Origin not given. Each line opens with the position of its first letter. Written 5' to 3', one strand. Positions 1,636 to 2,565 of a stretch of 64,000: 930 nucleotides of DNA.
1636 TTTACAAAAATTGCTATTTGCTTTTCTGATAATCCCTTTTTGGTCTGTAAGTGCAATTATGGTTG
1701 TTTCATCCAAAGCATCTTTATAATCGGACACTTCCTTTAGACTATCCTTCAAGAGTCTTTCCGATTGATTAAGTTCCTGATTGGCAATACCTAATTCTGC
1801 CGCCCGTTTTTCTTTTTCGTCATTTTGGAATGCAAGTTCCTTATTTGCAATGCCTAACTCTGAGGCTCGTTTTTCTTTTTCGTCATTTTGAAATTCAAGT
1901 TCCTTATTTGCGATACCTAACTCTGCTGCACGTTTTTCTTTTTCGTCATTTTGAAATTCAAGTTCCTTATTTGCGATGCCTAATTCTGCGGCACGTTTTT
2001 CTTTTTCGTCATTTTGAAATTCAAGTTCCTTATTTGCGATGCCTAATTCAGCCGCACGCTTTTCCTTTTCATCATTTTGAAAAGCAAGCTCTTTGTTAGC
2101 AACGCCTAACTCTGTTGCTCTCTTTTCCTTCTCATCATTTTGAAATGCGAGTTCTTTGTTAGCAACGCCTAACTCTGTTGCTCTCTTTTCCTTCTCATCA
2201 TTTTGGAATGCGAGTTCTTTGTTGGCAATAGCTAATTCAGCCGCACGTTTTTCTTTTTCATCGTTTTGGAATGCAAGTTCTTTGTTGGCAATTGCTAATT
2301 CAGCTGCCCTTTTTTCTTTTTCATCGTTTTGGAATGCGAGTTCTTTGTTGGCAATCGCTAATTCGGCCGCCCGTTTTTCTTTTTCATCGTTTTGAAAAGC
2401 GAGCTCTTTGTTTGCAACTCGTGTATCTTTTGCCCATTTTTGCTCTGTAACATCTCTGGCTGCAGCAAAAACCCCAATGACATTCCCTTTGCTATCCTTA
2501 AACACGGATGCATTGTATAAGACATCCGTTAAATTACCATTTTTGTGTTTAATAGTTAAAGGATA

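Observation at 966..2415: Histidine kinase whose inter-domain signalling helices are built from about 17 copies of a 60-bp in-frame tandem repeat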

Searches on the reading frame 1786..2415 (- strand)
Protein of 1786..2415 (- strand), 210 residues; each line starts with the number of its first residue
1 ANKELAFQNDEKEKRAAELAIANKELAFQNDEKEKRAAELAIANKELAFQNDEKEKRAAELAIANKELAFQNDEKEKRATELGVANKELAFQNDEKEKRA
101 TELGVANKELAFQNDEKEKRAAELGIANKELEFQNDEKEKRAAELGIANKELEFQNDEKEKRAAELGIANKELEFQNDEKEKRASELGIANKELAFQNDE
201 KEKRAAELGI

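Call 26: search_solved_structures(query=window:1786-2415:-, max_evalue=1)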
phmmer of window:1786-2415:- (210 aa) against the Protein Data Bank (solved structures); distinct sequences matched with E-value up to 1: 1.
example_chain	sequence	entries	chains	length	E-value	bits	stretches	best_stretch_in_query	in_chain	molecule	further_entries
4rzp_A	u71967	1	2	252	0.0037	20.5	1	11-198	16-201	Engineered Protein OR366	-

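Call 27: search_protein_families(library=pfam, proteins=[window:1786-2415:-], max_evalue=10)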
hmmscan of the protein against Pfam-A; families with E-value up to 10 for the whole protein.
window:1786-2415:- (210 aa): 8 families
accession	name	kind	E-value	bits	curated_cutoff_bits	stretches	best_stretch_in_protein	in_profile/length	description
PF24081.1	PH_SLA1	-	3.3e-11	43.8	27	8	94-121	12-40/91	SLA1-like, PH domain-like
PF22165.2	SSO1393-like_WHD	-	2.2e-06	28.2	26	0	160-177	19-36/59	SSO1393-like, winged-helix domain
PF19190.6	BACON_2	-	0.0073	16.6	25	0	60-86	1-27/94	Viral BACON domain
PF22073.2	Cep192_D4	-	0.072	13.7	35.5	0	2-46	23-70/112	Cep192 domain 4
PF24555.1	CC4_CEP85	-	0.14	13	27.3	0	95-116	55-76/85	Centrosomal protein of 85 kDa-like, CC4 coiled-coil domain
PF21628.3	Gp10-like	-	0.21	12.4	27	0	9-39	66-96/98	Major coat protein-like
PF24231.1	DUF7444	-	0.55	10.7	27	6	23-82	27-86/90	Family of unknown function (DUF7444)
PF24423.1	OVT1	-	7.8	7.4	30.9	0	73-142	18-87/100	Major antigen, helical domain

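Call 56: search_protein_families(library=ncbifam, proteins=[window:1786-2415:-], max_evalue=1)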
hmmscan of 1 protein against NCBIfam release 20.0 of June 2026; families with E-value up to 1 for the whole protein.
window:1786-2415:- (210 aa): 3 families
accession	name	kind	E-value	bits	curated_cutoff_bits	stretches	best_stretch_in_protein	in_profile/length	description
NF002957.0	PRK03619.1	equivalog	0.0026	17.2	212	0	17-57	115-155/222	phosphoribosylformylglycinamidine synthase subunit PurQ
TIGR04362.1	choice_anch_C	subfamily_domain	0.085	13.1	120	0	88-115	104-131/157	choice-of-anchor C family protein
NF047979.1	lactonase_AidB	equivalog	0.4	9.9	360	0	49-80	111-142/271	AidB family quorum-quenching N-acyl homoserine lactonase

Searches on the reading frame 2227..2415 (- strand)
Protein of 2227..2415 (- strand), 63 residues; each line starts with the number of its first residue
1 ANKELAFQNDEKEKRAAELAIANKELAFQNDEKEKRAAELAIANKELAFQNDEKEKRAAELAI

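Call 30: search_protein_representatives(protein=window:2227-2415:-)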
Query: 63 residues. Proteins with E-value up to 0.001 (for the whole library): 1551; up to 1e-10: 983; up to 1e-30: 457. The best 150 are listed.
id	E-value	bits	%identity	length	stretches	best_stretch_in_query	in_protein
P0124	3.7e-267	852.8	77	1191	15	1-63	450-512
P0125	2.9e-259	828.3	81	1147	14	1-60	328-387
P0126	6.5e-210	675.2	80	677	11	1-63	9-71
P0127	1.5e-207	667.8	80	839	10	1-63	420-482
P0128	7.3e-191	616.1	83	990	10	1-63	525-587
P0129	3.6e-183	592.2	78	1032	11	1-63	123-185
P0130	2.2e-176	571.1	80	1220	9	1-63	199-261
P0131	2.0e-168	546.4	77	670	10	1-62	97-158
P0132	1.6e-167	543.6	77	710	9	1-63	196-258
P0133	6.7e-164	532.4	68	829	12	1-63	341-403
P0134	9.8e-158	513.3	82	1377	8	1-63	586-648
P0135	4.9e-156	508.0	69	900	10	1-63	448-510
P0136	1.5e-155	506.5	78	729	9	1-62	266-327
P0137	3.9e-153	499.0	75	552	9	2-62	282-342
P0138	7.8e-153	498.0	81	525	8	1-61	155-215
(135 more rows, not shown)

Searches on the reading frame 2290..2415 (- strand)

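Call 27: search_protein_families(library=pfam, proteins=[window:2290-2415:-], max_evalue=10)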
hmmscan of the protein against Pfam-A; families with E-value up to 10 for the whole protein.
window:2290-2415:- (42 aa): 1 family
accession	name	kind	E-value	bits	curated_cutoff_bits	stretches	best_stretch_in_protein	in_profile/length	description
PF16648.10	Calpain_u2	-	0.36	11.6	27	1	20-36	27-43/67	Unstructured region on Calpain-3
